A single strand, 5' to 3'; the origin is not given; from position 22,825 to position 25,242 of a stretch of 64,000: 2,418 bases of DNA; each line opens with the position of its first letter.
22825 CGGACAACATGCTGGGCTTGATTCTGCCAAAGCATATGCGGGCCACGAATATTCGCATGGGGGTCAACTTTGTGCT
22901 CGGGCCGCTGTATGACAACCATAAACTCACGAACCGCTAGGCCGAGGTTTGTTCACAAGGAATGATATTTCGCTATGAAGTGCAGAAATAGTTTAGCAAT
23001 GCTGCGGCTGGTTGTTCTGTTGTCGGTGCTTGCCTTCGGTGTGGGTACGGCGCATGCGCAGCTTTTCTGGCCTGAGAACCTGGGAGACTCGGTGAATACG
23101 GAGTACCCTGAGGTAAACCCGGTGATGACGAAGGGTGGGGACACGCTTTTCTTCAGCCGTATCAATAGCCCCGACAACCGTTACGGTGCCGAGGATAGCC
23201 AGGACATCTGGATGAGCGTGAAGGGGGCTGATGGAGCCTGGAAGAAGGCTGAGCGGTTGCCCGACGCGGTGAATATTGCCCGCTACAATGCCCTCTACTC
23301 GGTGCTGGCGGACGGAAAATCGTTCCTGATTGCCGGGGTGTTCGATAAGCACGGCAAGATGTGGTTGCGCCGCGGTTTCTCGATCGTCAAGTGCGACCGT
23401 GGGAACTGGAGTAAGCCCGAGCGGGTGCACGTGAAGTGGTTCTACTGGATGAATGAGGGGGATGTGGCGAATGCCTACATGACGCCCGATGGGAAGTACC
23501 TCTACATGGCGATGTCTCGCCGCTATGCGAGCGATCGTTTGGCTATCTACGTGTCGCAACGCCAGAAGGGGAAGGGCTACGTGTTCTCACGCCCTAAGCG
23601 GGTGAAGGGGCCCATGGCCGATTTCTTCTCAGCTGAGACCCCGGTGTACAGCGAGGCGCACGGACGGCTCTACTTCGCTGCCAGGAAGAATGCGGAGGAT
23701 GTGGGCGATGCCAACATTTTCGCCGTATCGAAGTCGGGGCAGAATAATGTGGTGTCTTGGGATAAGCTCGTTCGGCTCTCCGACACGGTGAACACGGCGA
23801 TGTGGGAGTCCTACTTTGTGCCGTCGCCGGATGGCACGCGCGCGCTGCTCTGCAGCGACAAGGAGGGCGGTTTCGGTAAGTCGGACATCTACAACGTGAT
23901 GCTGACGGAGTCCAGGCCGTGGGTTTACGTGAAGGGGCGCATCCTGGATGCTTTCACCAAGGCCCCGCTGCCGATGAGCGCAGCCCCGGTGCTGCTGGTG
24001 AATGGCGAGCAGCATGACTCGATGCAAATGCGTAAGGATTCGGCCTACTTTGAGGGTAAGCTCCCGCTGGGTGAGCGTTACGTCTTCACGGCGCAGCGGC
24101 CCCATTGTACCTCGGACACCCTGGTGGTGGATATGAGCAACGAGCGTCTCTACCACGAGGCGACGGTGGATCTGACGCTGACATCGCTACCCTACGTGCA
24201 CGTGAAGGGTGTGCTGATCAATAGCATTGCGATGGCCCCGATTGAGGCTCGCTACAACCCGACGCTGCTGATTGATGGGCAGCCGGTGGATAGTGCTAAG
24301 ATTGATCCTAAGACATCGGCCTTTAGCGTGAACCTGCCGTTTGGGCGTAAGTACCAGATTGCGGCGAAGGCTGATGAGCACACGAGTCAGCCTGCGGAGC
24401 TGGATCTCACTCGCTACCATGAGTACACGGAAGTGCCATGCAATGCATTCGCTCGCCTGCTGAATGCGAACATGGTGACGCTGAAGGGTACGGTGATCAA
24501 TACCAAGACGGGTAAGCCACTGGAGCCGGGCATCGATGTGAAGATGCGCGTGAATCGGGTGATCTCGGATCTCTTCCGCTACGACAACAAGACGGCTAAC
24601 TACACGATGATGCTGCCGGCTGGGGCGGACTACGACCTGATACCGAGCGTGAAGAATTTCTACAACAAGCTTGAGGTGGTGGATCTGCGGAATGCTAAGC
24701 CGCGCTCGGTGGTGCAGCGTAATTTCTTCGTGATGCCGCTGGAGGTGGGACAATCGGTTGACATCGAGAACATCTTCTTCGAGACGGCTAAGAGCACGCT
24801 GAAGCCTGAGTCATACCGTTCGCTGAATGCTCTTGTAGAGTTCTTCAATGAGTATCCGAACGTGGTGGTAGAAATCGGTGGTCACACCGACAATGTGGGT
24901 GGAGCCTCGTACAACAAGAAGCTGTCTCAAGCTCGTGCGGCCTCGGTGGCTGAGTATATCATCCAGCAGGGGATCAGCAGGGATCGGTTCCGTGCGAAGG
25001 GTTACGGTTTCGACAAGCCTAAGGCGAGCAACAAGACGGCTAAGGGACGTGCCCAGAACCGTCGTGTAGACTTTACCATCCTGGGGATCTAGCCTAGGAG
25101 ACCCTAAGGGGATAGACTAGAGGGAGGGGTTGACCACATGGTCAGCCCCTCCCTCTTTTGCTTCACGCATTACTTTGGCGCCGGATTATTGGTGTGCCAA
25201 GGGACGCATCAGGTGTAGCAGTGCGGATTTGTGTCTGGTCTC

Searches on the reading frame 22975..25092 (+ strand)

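Call 62: search_protein_families(library=pfam, proteins=[window:22975-25092:+], max_evalue=0.0001)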
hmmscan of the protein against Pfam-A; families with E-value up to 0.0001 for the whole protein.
window:22975-25092:+ (705 aa): 1 family
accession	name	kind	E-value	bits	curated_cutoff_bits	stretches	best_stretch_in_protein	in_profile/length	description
PF00691.25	OmpA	-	7.5e-22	78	27.2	1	601-696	1-98/98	OmpA family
